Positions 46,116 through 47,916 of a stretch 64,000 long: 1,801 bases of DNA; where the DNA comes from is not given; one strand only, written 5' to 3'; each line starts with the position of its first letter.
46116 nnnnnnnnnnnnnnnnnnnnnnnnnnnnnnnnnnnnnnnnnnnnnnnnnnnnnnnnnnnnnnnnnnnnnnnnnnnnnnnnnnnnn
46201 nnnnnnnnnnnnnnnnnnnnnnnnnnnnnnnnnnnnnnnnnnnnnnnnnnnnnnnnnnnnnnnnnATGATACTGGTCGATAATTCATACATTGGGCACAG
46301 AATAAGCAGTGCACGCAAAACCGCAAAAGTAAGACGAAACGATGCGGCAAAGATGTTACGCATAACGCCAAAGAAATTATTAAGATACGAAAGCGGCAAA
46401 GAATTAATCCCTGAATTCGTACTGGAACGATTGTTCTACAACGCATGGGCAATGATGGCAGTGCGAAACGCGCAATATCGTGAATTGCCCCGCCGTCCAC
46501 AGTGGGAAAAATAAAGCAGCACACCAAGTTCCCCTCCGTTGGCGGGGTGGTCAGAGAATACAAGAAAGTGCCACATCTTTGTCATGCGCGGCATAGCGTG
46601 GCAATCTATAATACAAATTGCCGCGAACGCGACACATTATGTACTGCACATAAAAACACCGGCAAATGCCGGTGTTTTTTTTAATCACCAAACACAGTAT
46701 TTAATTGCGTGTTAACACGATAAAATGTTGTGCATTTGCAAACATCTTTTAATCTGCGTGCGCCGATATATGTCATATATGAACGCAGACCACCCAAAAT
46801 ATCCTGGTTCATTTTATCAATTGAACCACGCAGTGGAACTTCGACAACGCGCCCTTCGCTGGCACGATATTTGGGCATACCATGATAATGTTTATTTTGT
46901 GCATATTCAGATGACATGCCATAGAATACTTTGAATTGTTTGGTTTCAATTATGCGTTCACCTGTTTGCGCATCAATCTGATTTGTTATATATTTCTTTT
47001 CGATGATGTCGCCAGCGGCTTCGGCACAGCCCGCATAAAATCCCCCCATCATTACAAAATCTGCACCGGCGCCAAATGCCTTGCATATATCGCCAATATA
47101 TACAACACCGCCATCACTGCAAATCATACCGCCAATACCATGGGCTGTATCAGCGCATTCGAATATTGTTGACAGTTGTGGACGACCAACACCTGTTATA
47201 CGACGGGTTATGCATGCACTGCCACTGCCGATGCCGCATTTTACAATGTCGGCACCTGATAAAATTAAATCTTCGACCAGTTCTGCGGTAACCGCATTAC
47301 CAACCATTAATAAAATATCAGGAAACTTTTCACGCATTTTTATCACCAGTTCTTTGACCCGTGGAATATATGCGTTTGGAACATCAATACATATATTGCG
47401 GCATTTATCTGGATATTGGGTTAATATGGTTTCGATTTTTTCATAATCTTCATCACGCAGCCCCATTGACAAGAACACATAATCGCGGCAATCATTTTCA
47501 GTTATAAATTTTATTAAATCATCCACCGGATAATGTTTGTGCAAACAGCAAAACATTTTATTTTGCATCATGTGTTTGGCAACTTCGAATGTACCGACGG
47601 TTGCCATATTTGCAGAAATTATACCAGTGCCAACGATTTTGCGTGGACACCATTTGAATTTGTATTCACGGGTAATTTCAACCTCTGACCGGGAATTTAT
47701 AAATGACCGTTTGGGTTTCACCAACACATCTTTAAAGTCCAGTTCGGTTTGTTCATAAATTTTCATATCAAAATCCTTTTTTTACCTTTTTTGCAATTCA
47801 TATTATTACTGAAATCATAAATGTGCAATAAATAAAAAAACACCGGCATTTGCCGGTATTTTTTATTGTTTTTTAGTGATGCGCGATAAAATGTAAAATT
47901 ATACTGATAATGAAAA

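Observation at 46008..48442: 2.4-kb block (palindromic element, XRE regulator, guaC, MerT-like membrane protein, tRNA-Arg-CCU) splitting the normally contiguous plsX-fabH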

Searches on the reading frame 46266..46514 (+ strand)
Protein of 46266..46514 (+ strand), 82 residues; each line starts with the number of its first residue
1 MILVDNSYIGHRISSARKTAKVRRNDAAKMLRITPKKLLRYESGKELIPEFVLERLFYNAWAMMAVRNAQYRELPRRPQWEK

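Call 4: search_protein_families(library=pfam, proteins=[window:46266-46514:+], max_evalue=0.01)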
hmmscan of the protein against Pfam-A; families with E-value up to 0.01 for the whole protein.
window:46266-46514:+ (82 aa): 2 families
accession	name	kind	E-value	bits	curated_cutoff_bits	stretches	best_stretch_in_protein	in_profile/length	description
PF13560.12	HTH_31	-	3.3e-06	27.8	27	1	10-56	3-50/64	Helix-turn-helix domain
PF12844.13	HTH_19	-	3e-05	24.3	30.2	1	10-75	1-54/64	Helix-turn-helix domain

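Call 31: search_protein_families(library=ncbifam, proteins=[window:46266-46514:+], max_evalue=0.001)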
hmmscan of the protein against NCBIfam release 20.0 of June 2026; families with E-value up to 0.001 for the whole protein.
window:46266-46514:+ (82 aa): 1 family
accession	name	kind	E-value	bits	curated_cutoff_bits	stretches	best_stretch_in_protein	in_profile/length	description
TIGR03830.1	CxxCG_CxxCG_HTH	subfamily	8e-05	22.4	61.8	1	4-50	61-107/127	type II TA system antitoxin MqsA family protein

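Call 34: find_encoding_contigs(protein=window:46266-46514:+, flank=6000, max_places=8)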
Protein window:46266-46514:+ (82 aa): 23 contigs read that carry it; 8 places shown.
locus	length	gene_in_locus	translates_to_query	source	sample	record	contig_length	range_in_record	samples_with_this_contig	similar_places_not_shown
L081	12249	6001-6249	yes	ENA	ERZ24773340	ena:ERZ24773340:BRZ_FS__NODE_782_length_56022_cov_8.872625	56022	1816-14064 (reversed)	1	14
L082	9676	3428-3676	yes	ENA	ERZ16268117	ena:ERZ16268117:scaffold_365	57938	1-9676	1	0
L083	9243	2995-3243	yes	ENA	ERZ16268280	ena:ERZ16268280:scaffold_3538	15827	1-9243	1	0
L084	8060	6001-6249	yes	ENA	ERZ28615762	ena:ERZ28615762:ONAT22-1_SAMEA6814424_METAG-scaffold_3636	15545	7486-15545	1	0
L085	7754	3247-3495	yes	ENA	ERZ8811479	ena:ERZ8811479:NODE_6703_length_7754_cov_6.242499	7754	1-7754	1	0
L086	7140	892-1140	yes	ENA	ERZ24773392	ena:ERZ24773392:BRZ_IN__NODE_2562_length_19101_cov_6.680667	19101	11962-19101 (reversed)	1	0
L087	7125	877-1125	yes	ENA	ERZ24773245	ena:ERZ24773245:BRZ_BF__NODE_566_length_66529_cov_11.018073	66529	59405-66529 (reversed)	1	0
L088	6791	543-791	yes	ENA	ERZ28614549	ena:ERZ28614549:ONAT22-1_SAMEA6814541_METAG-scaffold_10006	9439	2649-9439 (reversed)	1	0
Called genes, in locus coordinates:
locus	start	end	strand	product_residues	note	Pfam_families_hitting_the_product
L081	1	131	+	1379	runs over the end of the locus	PF04563:RNA_pol_Rpb2_1, PF04561:RNA_pol_Rpb2_2, PF04565:RNA_pol_Rpb2_3, PF10385:RNA_pol_Rpb2_45, PF00562:RNA_pol_Rpb2_6, PF04560:RNA_pol_Rpb2_7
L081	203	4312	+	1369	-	PF04997:RNA_pol_Rpb1_1, PF00623:RNA_pol_Rpb1_2, PF04983:RNA_pol_Rpb1_3, PF05000:RNA_pol_Rpb1_4, PF04998:RNA_pol_Rpb1_5, PF21668:RPOC_hybrid (faint)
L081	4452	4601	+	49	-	PF01783:Ribosomal_L32p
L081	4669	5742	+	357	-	PF02504:FA_synthesis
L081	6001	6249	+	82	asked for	PF13560:HTH_31 (weak)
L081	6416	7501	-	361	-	PF00478:IMPDH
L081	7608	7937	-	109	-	-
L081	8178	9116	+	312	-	PF00108:Thiolase_N, PF08545:ACP_syn_III, PF08541:ACP_syn_III_C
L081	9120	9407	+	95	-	PF18291:HU-HIG (weak), PF00216:Bac_DNA_binding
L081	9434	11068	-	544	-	PF13091:PLDc_2, PF00614:PLDc (weak)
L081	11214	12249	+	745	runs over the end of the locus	-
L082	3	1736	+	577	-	?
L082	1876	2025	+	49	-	PF01783:Ribosomal_L32p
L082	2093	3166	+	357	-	PF02504:FA_synthesis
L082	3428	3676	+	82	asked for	PF13560:HTH_31 (weak)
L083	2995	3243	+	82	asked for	PF13560:HTH_31 (weak)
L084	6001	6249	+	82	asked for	PF13560:HTH_31 (weak)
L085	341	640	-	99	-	PF02575:YbaB_DNA_bd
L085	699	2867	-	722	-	PF01138:RNase_PH, PF03725:RNase_PH_C, PF03726:PNPase, PF01138:RNase_PH, PF00013:KH_1, PF00575:S1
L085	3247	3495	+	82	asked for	PF13560:HTH_31 (weak)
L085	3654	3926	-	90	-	PF00312:Ribosomal_S15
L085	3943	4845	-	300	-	PF01509:TruB_N, PF09157:TruB-C_2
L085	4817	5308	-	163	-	-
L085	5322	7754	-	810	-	?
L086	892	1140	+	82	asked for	PF13560:HTH_31 (weak)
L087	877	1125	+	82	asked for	PF13560:HTH_31 (weak)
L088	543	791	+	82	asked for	PF13560:HTH_31 (weak)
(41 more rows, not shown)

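Call 73: find_homologous_proteins(query=window:46266-46514:+, max_evalue=0.001)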
Query window:46266-46514:+ (82 aa): 20 proteins with E <= 0.001 among 20 candidates.
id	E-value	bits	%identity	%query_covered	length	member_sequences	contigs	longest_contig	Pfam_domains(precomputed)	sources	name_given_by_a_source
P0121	1.8e-44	167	98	100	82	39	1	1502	PF13560.13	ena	-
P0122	2.1e-43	163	93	100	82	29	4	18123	-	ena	-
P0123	1.0e-40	155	89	100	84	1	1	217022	-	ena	-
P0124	1.9e-40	154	89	100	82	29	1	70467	PF13560.13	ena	-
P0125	2.5e-38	147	87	100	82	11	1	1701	PF13560.13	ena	-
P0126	3.2e-38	147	85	100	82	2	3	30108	-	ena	-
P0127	1.4e-37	145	85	100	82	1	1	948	-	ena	-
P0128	4.2e-35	137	90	89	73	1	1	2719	PF13560.13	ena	-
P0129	5.0e-35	137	85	91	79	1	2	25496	PF12844.14,PF13560.13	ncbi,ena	-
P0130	1.7e-34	135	78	100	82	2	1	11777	PF13560.13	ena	-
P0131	1.3e-33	132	91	85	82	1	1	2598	PF13560.13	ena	-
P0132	1.1e-30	123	79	89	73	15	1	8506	-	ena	-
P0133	6.0e-29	117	78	100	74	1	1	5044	-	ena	-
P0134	4.7e-28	114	70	96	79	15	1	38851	PF13560.13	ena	-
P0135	7.9e-26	107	73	100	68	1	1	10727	-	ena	-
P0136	1.6e-23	100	63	93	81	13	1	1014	PF13560.13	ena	-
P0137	1.3e-21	94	63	88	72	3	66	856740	PF12844.14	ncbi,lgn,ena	-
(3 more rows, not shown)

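Call 74: find_encoding_contigs(protein=P0137, flank=3000, max_places=5)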
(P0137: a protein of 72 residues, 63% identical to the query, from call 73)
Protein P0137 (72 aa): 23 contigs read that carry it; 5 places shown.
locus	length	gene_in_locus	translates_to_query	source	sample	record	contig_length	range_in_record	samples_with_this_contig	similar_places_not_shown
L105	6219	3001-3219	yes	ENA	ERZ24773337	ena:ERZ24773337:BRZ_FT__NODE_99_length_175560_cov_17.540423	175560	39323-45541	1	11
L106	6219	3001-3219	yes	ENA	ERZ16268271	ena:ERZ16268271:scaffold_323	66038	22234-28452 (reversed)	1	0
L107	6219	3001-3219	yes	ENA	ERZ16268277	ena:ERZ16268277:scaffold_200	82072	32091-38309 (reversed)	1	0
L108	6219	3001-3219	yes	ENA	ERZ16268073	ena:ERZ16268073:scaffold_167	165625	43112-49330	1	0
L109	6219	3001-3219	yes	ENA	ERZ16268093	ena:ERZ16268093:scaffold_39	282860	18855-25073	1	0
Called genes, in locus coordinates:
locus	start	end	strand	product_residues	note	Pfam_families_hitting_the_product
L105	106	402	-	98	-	PF02575:YbaB_DNA_bd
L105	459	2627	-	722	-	PF01138:RNase_PH, PF03725:RNase_PH_C, PF03726:PNPase, PF01138:RNase_PH, PF00013:KH_1, PF00575:S1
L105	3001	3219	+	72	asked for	PF12844:HTH_19 (weak)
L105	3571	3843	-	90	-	PF00312:Ribosomal_S15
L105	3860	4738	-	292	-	PF01509:TruB_N, PF09157:TruB-C_2 (weak)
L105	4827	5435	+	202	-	-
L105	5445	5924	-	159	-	-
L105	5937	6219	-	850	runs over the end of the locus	PF01624:MutS_I, PF05188:MutS_II, PF05192:MutS_III, PF05190:MutS_IV, PF00488:MutS_V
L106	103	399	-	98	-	PF02575:YbaB_DNA_bd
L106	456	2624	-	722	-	PF01138:RNase_PH, PF03725:RNase_PH_C, PF03726:PNPase, PF01138:RNase_PH, PF00013:KH_1, PF00575:S1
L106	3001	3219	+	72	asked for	PF12844:HTH_19 (weak)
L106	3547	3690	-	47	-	-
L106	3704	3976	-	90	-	PF00312:Ribosomal_S15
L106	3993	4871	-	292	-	PF01509:TruB_N, PF09157:TruB-C_2 (weak)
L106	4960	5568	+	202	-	-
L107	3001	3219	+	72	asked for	PF12844:HTH_19 (weak)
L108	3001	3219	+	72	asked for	PF12844:HTH_19 (weak)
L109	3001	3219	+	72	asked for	PF12844:HTH_19 (weak)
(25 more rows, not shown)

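Call 75: find_encoding_contigs(protein=P0134, flank=3000, max_places=4)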
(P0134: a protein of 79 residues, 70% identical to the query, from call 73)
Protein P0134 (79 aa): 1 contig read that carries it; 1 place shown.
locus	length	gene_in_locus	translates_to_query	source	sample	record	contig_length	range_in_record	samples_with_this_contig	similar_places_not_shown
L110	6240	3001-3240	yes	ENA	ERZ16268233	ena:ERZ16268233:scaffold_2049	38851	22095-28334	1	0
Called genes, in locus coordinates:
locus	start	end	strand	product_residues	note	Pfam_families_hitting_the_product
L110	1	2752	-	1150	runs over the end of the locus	PF02811:PHP, PF07733:DNA_pol3_alpha, PF17657:DNA_pol3_finger, PF14579:HHH_6, PF01336:tRNA_anti-codon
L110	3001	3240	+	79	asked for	PF13560:HTH_31 (weak)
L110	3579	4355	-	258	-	-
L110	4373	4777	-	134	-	PF02472:ExbD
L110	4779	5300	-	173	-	PF01618:MotA_ExbB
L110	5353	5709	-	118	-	PF13279:4HBT_2, PF03061:4HBT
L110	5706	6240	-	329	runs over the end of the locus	PF05496:RuvB_N, PF13173:AAA_14 (weak), PF00004:AAA, PF07728:AAA_5, PF17864:AAA_lid_4, PF05491:WHD_RuvB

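Call 76: find_encoding_contigs(protein=P0124, flank=3000, max_places=4)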
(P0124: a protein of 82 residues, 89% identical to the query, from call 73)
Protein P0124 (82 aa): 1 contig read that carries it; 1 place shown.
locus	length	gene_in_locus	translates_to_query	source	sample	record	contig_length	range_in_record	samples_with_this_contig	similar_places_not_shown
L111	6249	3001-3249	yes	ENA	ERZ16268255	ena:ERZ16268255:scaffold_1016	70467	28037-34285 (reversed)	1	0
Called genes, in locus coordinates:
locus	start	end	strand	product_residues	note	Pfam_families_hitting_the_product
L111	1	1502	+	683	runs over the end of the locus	PF00270:DEAD, PF04851:ResIII, PF00271:Helicase_C, PF19833:RecG_dom3_C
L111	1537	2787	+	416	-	PF01435:Peptidase_M48, PF00515:TPR_1 (faint), PF07719:TPR_2 (faint), PF13428:TPR_14 (faint), PF13432:TPR_16 (faint), PF23914:TPR_CcmH_CycH (weak), PF13181:TPR_8 (faint)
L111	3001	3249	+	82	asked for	PF13560:HTH_31 (faint)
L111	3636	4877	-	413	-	PF00871:Acetate_kinase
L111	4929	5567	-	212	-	PF18454:Mtd_N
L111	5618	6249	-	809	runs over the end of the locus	-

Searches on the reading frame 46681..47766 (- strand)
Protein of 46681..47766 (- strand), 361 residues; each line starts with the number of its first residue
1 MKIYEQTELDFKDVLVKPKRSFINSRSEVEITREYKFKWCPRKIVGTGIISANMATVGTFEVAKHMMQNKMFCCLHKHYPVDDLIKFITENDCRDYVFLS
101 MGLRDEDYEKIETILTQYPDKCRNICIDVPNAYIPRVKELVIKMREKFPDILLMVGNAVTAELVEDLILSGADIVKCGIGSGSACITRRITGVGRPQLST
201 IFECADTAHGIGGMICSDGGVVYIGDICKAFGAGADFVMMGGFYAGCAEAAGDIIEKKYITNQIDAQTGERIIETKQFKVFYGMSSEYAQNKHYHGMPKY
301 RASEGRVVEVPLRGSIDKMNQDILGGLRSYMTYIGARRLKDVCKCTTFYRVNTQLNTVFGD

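Call 4: search_protein_families(library=pfam, proteins=[window:46681-47766:-], max_evalue=0.01)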
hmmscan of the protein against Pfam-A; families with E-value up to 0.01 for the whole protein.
window:46681-47766:- (361 aa): 2 families
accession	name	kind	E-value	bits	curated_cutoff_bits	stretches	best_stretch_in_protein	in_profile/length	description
PF00478.31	IMPDH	-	6.3e-58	196.8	25.6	1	9-352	2-335/345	IMP dehydrogenase / GMP reductase domain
PF01070.24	FMN_dh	-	0.0044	16.5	24.9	1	214-252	275-313/350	FMN-dependent dehydrogenase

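Call 31: search_protein_families(library=ncbifam, proteins=[window:46681-47766:-], max_evalue=0.001)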
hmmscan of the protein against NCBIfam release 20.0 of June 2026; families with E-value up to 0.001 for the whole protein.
window:46681-47766:- (361 aa): 11 families
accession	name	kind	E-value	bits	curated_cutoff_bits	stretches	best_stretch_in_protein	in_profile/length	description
NF003470.0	PRK05096.1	equivalog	2.1e-138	461.2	397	1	1-360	1-345/347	GMP reductase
TIGR01305.1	GMP_reduct_1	equivalog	3.2e-122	407.8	492.15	1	3-359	2-343/343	GMP reductase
TIGR01302.1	IMP_dehydrog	equivalog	7.7e-48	163.5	481.5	1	97-342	215-448/450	IMP dehydrogenase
NF003966.0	PRK05458.1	equivalog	1.6e-47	162.4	344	1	7-346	4-313/327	GMP reductase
NF052358.1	GMPRedGuaB1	equivalog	1.2e-43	150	675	1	137-342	255-455/479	GMP reductase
NF005869.0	PRK07807.1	equivalog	3.2e-43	148.5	549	1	132-342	250-455/479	GuaB1 family IMP dehydrogenase-related protein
TIGR01303.1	IMP_DH_rel_1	equivalog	9.6e-38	130.3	562.75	1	141-343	257-454/475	GuaB1 family IMP dehydrogenase-related protein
TIGR01306.1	GMP_reduct_2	equivalog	2.1e-36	126.1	465.65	1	9-344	2-307/321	GMP reductase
NF005311.0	PRK06843.1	equivalog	3.9e-35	121.6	779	1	107-351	154-387/404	inosine 5-monophosphate dehydrogenase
NF005493.0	PRK07107.1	equivalog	2.2e-24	85.9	585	1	98-345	233-472/502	IMP dehydrogenase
TIGR01304.1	IMP_DH_rel_2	equivalog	5.3e-11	42.4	342.1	1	150-253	185-295/365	GuaB3 family IMP dehydrogenase-related protein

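Call 50: find_encoding_contigs(protein=window:46681-47766:-, flank=4000, max_places=10)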
Protein window:46681-47766:- (361 aa): 22 contigs read that carry it; 9 places shown.
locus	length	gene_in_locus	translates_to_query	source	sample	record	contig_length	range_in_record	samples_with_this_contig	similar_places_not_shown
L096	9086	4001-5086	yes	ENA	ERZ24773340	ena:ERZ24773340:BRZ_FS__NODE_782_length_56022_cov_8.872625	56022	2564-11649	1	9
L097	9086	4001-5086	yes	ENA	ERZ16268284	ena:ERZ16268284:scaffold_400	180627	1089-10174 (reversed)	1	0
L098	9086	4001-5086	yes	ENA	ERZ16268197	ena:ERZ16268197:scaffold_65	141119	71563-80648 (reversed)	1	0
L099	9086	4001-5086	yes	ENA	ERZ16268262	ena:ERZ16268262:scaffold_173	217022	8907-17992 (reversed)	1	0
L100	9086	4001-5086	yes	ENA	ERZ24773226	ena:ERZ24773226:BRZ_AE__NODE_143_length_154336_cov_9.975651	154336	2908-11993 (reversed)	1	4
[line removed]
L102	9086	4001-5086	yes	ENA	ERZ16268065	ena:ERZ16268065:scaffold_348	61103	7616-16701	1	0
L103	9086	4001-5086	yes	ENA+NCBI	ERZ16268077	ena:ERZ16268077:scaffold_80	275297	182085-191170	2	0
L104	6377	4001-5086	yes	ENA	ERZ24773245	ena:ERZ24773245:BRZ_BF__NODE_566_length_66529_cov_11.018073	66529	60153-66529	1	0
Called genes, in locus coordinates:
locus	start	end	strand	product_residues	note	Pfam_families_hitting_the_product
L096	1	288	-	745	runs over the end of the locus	-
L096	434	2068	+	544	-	PF13091:PLDc_2, PF00614:PLDc (weak)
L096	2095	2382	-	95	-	PF18291:HU-HIG (weak), PF00216:Bac_DNA_binding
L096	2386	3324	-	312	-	PF00108:Thiolase_N, PF08545:ACP_syn_III, PF08541:ACP_syn_III_C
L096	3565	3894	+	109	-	-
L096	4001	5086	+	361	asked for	PF00478:IMPDH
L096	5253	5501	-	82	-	PF13560:HTH_31 (weak)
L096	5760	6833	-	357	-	PF02504:FA_synthesis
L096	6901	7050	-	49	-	PF01783:Ribosomal_L32p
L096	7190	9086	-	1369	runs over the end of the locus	PF04997:RNA_pol_Rpb1_1, PF00623:RNA_pol_Rpb1_2, PF04983:RNA_pol_Rpb1_3, PF05000:RNA_pol_Rpb1_4, PF04998:RNA_pol_Rpb1_5, PF21668:RPOC_hybrid (faint)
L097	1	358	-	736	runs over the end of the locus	-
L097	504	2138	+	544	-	PF13091:PLDc_2, PF00614:PLDc (weak)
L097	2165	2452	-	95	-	PF18291:HU-HIG (weak), PF00216:Bac_DNA_binding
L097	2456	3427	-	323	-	PF00108:Thiolase_N (weak), PF08545:ACP_syn_III, PF08541:ACP_syn_III_C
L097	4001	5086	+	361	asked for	PF00478:IMPDH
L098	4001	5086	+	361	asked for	PF00478:IMPDH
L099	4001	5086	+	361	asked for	PF00478:IMPDH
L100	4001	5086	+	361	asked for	PF00478:IMPDH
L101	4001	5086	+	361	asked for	PF00478:IMPDH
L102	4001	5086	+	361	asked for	PF00478:IMPDH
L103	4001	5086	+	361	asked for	PF00478:IMPDH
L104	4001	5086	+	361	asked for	PF00478:IMPDH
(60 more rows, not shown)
